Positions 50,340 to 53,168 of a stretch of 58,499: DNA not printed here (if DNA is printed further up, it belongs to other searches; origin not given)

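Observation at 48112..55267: Translationally coupled NuoE, NuoF, NuoG/FDH-like (catalytically dead) and NfnA, NfnB operon: candidate novel bifurcating transhydrogenase-type complex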

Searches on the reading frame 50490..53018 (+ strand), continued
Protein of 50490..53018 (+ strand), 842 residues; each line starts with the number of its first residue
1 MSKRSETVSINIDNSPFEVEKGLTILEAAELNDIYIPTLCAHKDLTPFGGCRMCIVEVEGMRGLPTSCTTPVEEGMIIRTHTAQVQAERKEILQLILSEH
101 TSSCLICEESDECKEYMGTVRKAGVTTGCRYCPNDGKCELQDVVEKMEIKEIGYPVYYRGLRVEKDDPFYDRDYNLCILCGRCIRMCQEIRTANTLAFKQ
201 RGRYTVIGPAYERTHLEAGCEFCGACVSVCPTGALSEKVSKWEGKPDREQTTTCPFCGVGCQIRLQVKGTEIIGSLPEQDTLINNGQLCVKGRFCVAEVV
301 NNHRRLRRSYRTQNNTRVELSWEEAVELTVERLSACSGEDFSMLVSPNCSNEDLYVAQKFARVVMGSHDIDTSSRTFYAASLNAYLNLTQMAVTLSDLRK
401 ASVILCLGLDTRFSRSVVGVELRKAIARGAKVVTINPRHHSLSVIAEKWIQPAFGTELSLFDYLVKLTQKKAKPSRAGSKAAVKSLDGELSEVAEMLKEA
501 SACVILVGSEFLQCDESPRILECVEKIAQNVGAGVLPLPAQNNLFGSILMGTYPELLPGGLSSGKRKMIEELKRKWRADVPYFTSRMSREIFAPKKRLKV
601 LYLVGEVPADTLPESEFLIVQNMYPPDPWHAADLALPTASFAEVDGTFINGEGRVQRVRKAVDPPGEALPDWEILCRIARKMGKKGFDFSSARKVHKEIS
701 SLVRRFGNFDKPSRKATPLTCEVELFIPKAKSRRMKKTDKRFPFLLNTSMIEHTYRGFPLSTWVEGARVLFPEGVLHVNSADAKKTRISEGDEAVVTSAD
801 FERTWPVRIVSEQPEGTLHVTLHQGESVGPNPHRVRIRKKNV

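Call 11: find_homologous_proteins(query=window:50490-53018:+, max_evalue=1e-30)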
Query window:50490-53018:+ (842 aa): 7599 proteins with E <= 1e-30 among 8000 candidates; the best 120 are listed.
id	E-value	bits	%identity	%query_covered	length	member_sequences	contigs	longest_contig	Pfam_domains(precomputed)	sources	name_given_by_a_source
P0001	0.0e+0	1884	96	100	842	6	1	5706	PF13510.12,PF10588.15,PF00384.28,PF00111.33,PF00037.33,PF12838.13,PF22117.3,PF04879.22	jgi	jgi:predicted molibdopterin-dependent oxidoreductase YjgC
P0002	0.0e+0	1678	85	100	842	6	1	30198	PF13510.12,PF10588.15,PF00384.28,PF00111.33,PF00037.33,PF12838.13,PF22117.3,PF04879.22,PF00205.29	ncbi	ncbi:MAG: molybdopterin-dependent oxidoreductase [Candidatus Zixiibacteriota bacterium]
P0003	0.0e+0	1662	84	100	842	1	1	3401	PF13510.12,PF10588.15,PF00384.28,PF00111.33,PF00037.33,PF12838.13,PF22117.3,PF04879.22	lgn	-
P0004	0.0e+0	1653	84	100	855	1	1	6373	PF13510.12,PF10588.15,PF00384.28,PF00111.33,PF00037.33,PF01568.28,PF12838.13,PF22117.3,PF04879.22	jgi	jgi:predicted molibdopterin-dependent oxidoreductase YjgC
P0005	0.0e+0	1639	83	100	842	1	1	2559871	PF13510.12,PF22151.3,PF10588.15,PF00384.28,PF00111.33,PF00037.33,PF01568.28,PF12838.13,PF22117.3,PF04879.22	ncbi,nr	ncbi:MAG: molybdopterin-dependent oxidoreductase [Candidatus Zixiibacteriota bacterium]|nr:MAG: moly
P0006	0.0e+0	1631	83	100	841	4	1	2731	PF13510.12,PF10588.15,PF00384.28,PF00111.33,PF00037.33,PF12838.13,PF22117.3,PF04879.22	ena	-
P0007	0.0e+0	1615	82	100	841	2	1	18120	PF13510.12,PF10588.15,PF00384.28,PF00111.33,PF00037.33,PF12838.13,PF22117.3,PF04879.22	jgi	jgi:formate dehydrogenase alpha subunit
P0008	0.0e+0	1609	82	100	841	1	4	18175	PF13510.12,PF10588.15,PF00384.28,PF00111.33,PF00037.33,PF12838.13,PF22117.3,PF04879.22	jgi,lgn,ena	-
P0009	0.0e+0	1604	82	100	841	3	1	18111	PF13510.12,PF10588.15,PF00384.28,PF00111.33,PF00037.33,PF12838.13,PF22117.3,PF04879.22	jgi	-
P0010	0.0e+0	1599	82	100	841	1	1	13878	PF13510.12,PF10588.15,PF00384.28,PF00111.33,PF00037.33,PF12838.13,PF22117.3,PF04879.22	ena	-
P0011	0.0e+0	1528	77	100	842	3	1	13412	PF14697.12,PF13510.12,PF22151.3,PF10588.15,PF00384.28,PF00111.33,PF00037.33,PF01568.28,PF12838.13,PF22117.3,PF04879.22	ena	-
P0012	0.0e+0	1515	76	100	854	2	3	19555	PF13510.12,PF10588.15,PF00384.28,PF00111.33,PF00037.33,PF01568.28,PF12838.13,PF22117.3,PF04879.22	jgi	jgi:formate dehydrogenase alpha subunit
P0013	0.0e+0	1509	76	100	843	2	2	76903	PF13510.12,PF10588.15,PF00384.28,PF00111.33,PF00037.33,PF12838.13,PF22117.3,PF04879.22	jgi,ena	-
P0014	0.0e+0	1504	75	100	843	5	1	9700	PF13510.12,PF10588.15,PF00384.28,PF00111.33,PF00037.33,PF01568.28,PF12838.13,PF22117.3,PF04879.22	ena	-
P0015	0.0e+0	1494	75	100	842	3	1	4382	PF13510.12,PF10588.15,PF00384.28,PF00111.33,PF00037.33,PF01568.28,PF12838.13,PF22117.3,PF04879.22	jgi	jgi:formate dehydrogenase alpha subunit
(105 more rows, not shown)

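Call 18: find_encoding_contigs(protein=P0005, flank=10000, max_places=3)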
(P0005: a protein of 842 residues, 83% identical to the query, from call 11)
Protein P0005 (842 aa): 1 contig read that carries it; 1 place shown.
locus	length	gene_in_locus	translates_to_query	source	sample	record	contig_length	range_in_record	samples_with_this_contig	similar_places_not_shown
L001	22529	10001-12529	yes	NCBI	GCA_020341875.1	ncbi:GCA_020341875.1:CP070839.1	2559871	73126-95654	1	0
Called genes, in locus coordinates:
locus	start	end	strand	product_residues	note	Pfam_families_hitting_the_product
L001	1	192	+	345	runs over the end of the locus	PF13379:NMT1_2, PF09084:NMT1, PF12974:Phosphonate-bd (weak)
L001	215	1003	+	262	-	PF00528:BPD_transp_1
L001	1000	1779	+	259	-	PF00005:ABC_tran, PF13304:AAA_21 (faint)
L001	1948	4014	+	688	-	PF02897:Peptidase_S9_N, PF00326:Peptidase_S9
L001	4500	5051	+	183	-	-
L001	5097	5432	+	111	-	PF02603:Hpr_kinase_N (faint), PF07085:DRTGG (weak)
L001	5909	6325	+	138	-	PF13581:HATPase_c_2, PF02518:HATPase_c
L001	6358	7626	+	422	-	PF12838:Fer4_7 (weak), PF13187:Fer4_9 (weak), PF13237:Fer4_10, PF25160:LdpA_Fe-S-bd (weak), PF00037:Fer4 (weak), PF12837:Fer4_6 (weak), PF02906:Fe_hyd_lg_C, PF04060:FeS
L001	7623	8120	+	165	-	PF01257:2Fe-2S_thioredx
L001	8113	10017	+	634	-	PF01512:Complex1_51K, PF10589:NADH_4Fe-4S, PF00037:Fer4, PF12837:Fer4_6 (weak), PF12838:Fer4_7 (weak), PF13187:Fer4_9, PF13237:Fer4_10, PF00037:Fer4 (weak), +2 more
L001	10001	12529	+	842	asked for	PF00111:Fer2 (weak), PF13510:Fer2_4, PF10588:NADH-G_4Fe-4S_3 (weak), PF12838:Fer4_7 (weak), PF22117:Fer4_Nqo3, PF04879:Molybdop_Fe4S4, PF00384:Molybdopterin, PF01568:Molydop_binding (weak), +2 more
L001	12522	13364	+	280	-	PF10418:DHODB_Fe-S_bind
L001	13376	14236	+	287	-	PF14691:Fer4_20, PF07992:Pyr_redox_2 (weak), PF13450:NAD_binding_8 (weak)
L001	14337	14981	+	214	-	PF01137:RTC, PF05189:RTC_insert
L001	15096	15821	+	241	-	PF00149:Metallophos, PF12850:Metallophos_2 (faint)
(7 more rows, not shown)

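Call 20: find_related_loci(query=A1, collection=genome_contigs, flank=8000)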
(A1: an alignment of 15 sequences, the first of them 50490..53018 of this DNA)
Query A1 (842 aa) in genome_contigs; peptide patterns used: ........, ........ (x = any residue, [..] = any of these).
600 stretches matched a pattern (row limit reached: there are more); 586 encode a relative of the query (tblastn E <= 1e-3); the best 80 are kept; 80 distinct loci.
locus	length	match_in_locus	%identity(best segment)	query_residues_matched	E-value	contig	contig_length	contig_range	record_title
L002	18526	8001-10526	85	1-842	0e+0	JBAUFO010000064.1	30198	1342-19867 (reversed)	MAG: Candidatus Zixiibacteriota bacterium isolate MFD13088_ilm_asm_bin32 k127_114583, whole genome shotgun sequence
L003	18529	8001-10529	74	1-842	0e+0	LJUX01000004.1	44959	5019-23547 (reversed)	MAG: candidate division Zixibacteria bacterium SM23_73_3 WORSMTZ_808, whole genome shotgun sequence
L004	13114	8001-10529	73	1-842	0e+0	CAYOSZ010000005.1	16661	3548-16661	MAG TPA_asm: uncultured Ignavibacteria bacterium isolate SRP214966_co2_364 genome assembly, contig: NODE_5248_length_166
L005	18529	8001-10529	71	1-842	0e+0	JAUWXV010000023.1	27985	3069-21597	MAG: bacterium isolate CSMAG_2693 CSMAG_2693_k141_2666948_length_27985_cov_7.0000, whole genome shotgun sequence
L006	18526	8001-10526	70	1-841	0e+0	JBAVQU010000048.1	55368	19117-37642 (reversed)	MAG: Candidatus Zixiibacteriota bacterium isolate MFD02350_ilm_asm_bin5 k127_49192, whole genome shotgun sequence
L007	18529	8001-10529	68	1-842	0e+0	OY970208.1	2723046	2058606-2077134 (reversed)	MAG: uncultured candidate division Zixibacteria bacterium isolate MFD04408.bin.1.44 genome assembly, chromosome: 1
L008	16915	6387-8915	67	1-842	0e+0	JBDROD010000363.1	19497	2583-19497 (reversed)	MAG: Candidatus Zixiibacteriota bacterium isolate MEGAHIT-group-1.93 k141_1572113, whole genome shotgun sequence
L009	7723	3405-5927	66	1-842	0e+0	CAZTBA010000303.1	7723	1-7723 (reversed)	MAG TPA_asm: uncultured bacterium isolate SRP323688_co1_241 genome assembly, contig: NODE_13614_length_7723_cov_6.233046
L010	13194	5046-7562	61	1-840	0e+0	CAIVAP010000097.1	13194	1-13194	uncultured bacterium isolate AlinenSediments_bin-0053 genome assembly, contig: bin-0053:097/302, whole genome shotgun se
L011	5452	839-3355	60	1-842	0e+0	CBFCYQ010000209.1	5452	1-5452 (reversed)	MAG TPA_asm: uncultured bacterium isolate SRR26215689_metabat2_8 genome assembly, contig: ERZ25073498.13696, whole genom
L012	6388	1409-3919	59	1-842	0e+0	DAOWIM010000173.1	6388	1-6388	MAG TPA_asm: bacterium isolate CSMAG_2043 CSMAG_2043_k141_446223_length_6388_cov_14.9328, whole genome shotgun sequence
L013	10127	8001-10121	69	1-706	0e+0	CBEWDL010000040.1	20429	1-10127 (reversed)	MAG TPA_asm: uncultured bacterium isolate SRR12059192_binner23_Refined_3 genome assembly, contig: ERZ26875191.44, whole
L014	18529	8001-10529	58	1-842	0e+0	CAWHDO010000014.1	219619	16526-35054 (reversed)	MAG: uncultured delta proteobacterium isolate MFD03726.bin.3.89 genome assembly, contig: contig_30657, whole genome shot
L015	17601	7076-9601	58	1-840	0e+0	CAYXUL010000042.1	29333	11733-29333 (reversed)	MAG TPA_asm: uncultured Ignavibacteria bacterium isolate SRP214966_co3_82 genome assembly, contig: NODE_1759_length_2933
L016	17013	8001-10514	58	1-842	0e+0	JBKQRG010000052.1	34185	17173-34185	MAG: Desulfomonilaceae bacterium isolate MGr2D2E2F__bin_53 MGr2D2E2F_000000027715, whole genome shotgun sequence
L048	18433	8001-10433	41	2-834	0e+0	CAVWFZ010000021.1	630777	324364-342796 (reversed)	MAG: Thermoanaerobaculaceae bacterium isolate MFD04408.bin.1.165 genome assembly, contig: contig_62546, whole genome sho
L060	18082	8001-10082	42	4-711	0e+0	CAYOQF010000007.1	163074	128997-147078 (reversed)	MAG TPA_asm: uncultured Syntrophorhabdaceae bacterium isolate SRP278314_co1_355 genome assembly, contig: NODE_76_length_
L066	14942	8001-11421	37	4-827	0e+0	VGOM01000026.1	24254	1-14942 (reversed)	MAG: Chloroflexi bacterium isolate M_DeepCast_400m_m2_020 M_DeepCast_400m_m2_020_Ga0194112_10002899, whole genome shotgu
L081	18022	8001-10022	42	4-714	5e-180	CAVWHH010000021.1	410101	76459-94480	MAG: uncultured delta proteobacterium isolate MFD01476.bin.1.214 genome assembly, contig: contig_21144, whole genome sho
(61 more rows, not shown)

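Call 45: find_homologous_proteins(query=L048:7980-11399:+, max_evalue=1e-50)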
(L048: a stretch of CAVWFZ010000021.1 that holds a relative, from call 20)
Query L048:7980-11399:+ (1140 aa): 2148 proteins with E <= 1e-50 among 8000 candidates; the best 120 are listed.
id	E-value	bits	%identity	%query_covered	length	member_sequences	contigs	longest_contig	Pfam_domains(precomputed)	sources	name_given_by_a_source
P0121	0.0e+0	2275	84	100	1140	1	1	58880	PF10418.15,PF13510.12,PF10588.15,PF00384.28,PF12838.13,PF22117.3,PF04879.22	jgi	jgi:NADH dehydrogenase/NADH:ubiquinone oxidoreductase subunit G/NAD(P)H-flavin reductase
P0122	0.0e+0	2203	81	100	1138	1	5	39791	PF10418.15,PF13510.12,PF10588.15,PF00384.28,PF00111.33,PF12838.13,PF22117.3,PF04879.22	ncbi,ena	-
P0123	0.0e+0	1997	75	100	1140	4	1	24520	PF10418.15,PF13510.12,PF10588.15,PF00384.28,PF00111.33,PF12838.13,PF22117.3,PF04879.22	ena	-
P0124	0.0e+0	1923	73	100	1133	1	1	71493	PF10418.15,PF13510.12,PF10588.15,PF00384.28,PF00111.33,PF12838.13,PF22117.3,PF04879.22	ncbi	-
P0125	0.0e+0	1823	68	99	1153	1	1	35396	PF10418.15,PF13510.12,PF10588.15,PF00384.28,PF00111.33,PF12838.13,PF22117.3,PF04879.22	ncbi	-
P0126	0.0e+0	1602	81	74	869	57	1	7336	PF13510.12,PF10588.15,PF00384.28,PF12838.13,PF22117.3,PF04879.22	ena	-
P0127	0.0e+0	1597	81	74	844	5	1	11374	PF13510.12,PF10588.15,PF00384.28,PF00111.33,PF12838.13,PF22117.3,PF04879.22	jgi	jgi:predicted molibdopterin-dependent oxidoreductase YjgC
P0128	0.0e+0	1547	78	75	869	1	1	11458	PF13510.12,PF10588.15,PF00384.28,PF12838.13,PF22117.3,PF04879.22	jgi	jgi:formate dehydrogenase alpha subunit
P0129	0.0e+0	1547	79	73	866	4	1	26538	PF13510.12,PF10588.15,PF00384.28,PF00111.33,PF12838.13,PF22117.3,PF04879.22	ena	-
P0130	0.0e+0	1532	77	74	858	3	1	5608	PF13510.12,PF10588.15,PF00384.28,PF00111.33,PF01568.28,PF12838.13,PF22117.3,PF04879.22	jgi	jgi:formate dehydrogenase alpha subunit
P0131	0.0e+0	1532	76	75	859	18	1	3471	PF13510.12,PF10588.15,PF00384.28,PF00111.33,PF00037.33,PF12838.13,PF22117.3,PF04879.22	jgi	-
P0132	0.0e+0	1506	76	74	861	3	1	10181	PF13510.12,PF10588.15,PF00384.28,PF00111.33,PF12838.13,PF22117.3,PF04879.22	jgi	-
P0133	0.0e+0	1503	74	75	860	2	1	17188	PF13510.12,PF10588.15,PF00384.28,PF00037.33,PF12838.13,PF22117.3,PF04879.22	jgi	-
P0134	0.0e+0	1503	75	75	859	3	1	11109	PF13510.12,PF10588.15,PF00384.28,PF01568.28,PF12838.13,PF22117.3,PF04879.22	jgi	jgi:formate dehydrogenase alpha subunit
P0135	0.0e+0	1500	77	74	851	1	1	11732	PF13510.12,PF10588.15,PF00384.28,PF12838.13,PF22117.3,PF04879.22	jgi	-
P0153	0.0e+0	1399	57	99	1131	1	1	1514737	PF10418.15,PF13510.12,PF10588.15,PF00384.28,PF00111.33,PF12838.13,PF22117.3,PF04879.22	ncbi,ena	-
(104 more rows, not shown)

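Call 47: find_encoding_contigs(protein=P0153, flank=9000, max_places=2)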
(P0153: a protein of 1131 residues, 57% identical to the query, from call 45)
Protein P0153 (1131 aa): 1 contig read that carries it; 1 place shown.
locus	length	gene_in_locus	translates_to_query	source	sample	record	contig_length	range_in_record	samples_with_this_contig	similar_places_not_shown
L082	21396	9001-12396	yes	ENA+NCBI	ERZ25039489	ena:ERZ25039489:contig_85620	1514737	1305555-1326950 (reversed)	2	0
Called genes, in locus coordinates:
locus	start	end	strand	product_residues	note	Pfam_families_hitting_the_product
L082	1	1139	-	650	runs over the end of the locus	PF01590:GAF, PF13185:GAF_2, PF00989:PAS (weak), PF08448:PAS_4, PF13426:PAS_9, PF00989:PAS, PF08448:PAS_4, PF00512:HisKA, +4 more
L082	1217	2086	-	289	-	PF00990:GGDEF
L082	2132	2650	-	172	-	PF02830:V4R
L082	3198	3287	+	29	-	-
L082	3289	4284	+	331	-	PF08240:ADH_N, PF16912:Glu_dehyd_C (weak), PF00107:ADH_zinc_N, PF13602:ADH_zinc_N_2 (weak)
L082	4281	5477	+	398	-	PF00155:Aminotran_1_2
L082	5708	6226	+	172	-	-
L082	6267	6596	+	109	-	PF07085:DRTGG (weak)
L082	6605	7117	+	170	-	PF01257:2Fe-2S_thioredx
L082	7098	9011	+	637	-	PF01512:Complex1_51K, PF12797:Fer4_2 (faint), PF10589:NADH_4Fe-4S, PF00037:Fer4, PF12838:Fer4_7, PF13187:Fer4_9, PF13237:Fer4_10, PF00037:Fer4 (weak), +2 more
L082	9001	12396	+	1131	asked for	PF00111:Fer2 (weak), PF13510:Fer2_4, PF10588:NADH-G_4Fe-4S_3 (weak), PF12838:Fer4_7, PF22117:Fer4_Nqo3, PF04879:Molybdop_Fe4S4, PF00384:Molybdopterin, PF10418:DHODB_Fe-S_bind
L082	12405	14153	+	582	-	PF14691:Fer4_20, PF00070:Pyr_redox (faint), PF07992:Pyr_redox_2, PF13450:NAD_binding_8 (weak), PF07085:DRTGG (weak)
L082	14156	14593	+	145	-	PF13581:HATPase_c_2 (weak), PF02518:HATPase_c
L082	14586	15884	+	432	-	PF00037:Fer4 (weak), PF12837:Fer4_6 (weak), PF12838:Fer4_7 (weak), PF13187:Fer4_9, PF13237:Fer4_10, PF13484:Fer4_16 (faint), PF02906:Fe_hyd_lg_C, PF04060:FeS, +1 more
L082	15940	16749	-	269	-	PF01592:NifU_N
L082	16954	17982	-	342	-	PF00266:Aminotran_5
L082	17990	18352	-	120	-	PF02635:DsrE, PF13686:DrsE_2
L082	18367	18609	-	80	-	PF01206:TusA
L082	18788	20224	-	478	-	PF00206:Lyase_1, PF10415:FumaraseC_C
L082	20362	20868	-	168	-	-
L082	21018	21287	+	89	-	PF10041:DUF2277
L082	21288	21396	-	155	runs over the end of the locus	PF08327:AHSA1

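Call 49: search_protein_families(library=pfam, proteins=[L082:12405-14153:+, L082:5708-6226:+, L082:14156-14593:+], max_evalue=0.01)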
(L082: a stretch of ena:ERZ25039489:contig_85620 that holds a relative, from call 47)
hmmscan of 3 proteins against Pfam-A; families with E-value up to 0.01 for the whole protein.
L082:12405-14153:+ (582 aa): 14 families
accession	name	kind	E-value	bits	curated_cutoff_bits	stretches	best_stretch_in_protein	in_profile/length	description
PF14691.11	Fer4_20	-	1e-40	138.5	25.8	1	19-128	1-111/113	Dihydroprymidine dehydrogenase domain II, 4Fe-4S cluster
PF07992.20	Pyr_redox_2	-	4e-17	63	26.1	1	143-349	2-214/291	Pyridine nucleotide-disulphide oxidoreductase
PF13450.12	NAD_binding_8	-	7.9e-08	32.9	21.9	1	146-180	1-35/68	NAD(P)-binding Rossmann-like domain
PF00070.33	Pyr_redox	-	1.1e-06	29.5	22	0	282-355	1-77/82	Pyridine nucleotide-disulphide oxidoreductase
PF07085.17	DRTGG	-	1.8e-06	28.1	25.2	1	474-568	1-97/105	DRTGG domain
PF01262.27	AlaDh_PNT_C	-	0.0002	21.3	23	0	278-306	26-54/214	Alanine dehydrogenase/PNT, C-terminal domain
PF01266.30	DAO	-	0.00053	20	27.9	1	143-177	1-35/353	FAD dependent oxidoreductase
PF00890.30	FAD_binding_2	-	0.0013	18.4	20.4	1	144-180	2-38/414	FAD binding domain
PF13241.12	NAD_binding_7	-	0.0015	19.5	22.1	0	281-310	8-36/104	Putative NAD(P)-binding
PF12831.13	FAD_oxidored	-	0.0027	17.5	27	1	144-184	2-42/416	FAD dependent oxidoreductase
PF01946.23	Thi4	-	0.0028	17.4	26.2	1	144-197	20-72/235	Thi4 family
PF01494.25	FAD_binding_3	-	0.0033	17.1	22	1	144-174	4-34/349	FAD binding domain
PF03486.20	HI0933_like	-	0.0044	16.9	50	1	143-177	2-36/244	HI0933-like protein Rossmann domain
PF13738.12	Pyr_redox_3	-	0.0089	15.7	30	0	146-171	2-28/305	Pyridine nucleotide-disulphide oxidoreductase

L082:5708-6226:+ (172 aa): 0 families

L082:14156-14593:+ (145 aa): 2 families
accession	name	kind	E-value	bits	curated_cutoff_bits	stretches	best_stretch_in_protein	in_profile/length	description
PF02518.31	HATPase_c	-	2.3e-08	34.9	26.4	1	54-142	16-110/111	Histidine kinase-, DNA gyrase B-, and HSP90-like ATPase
PF13581.12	HATPase_c_2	-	6.8e-06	26.6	27.4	1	19-137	7-125/127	Histidine kinase-like ATPase domain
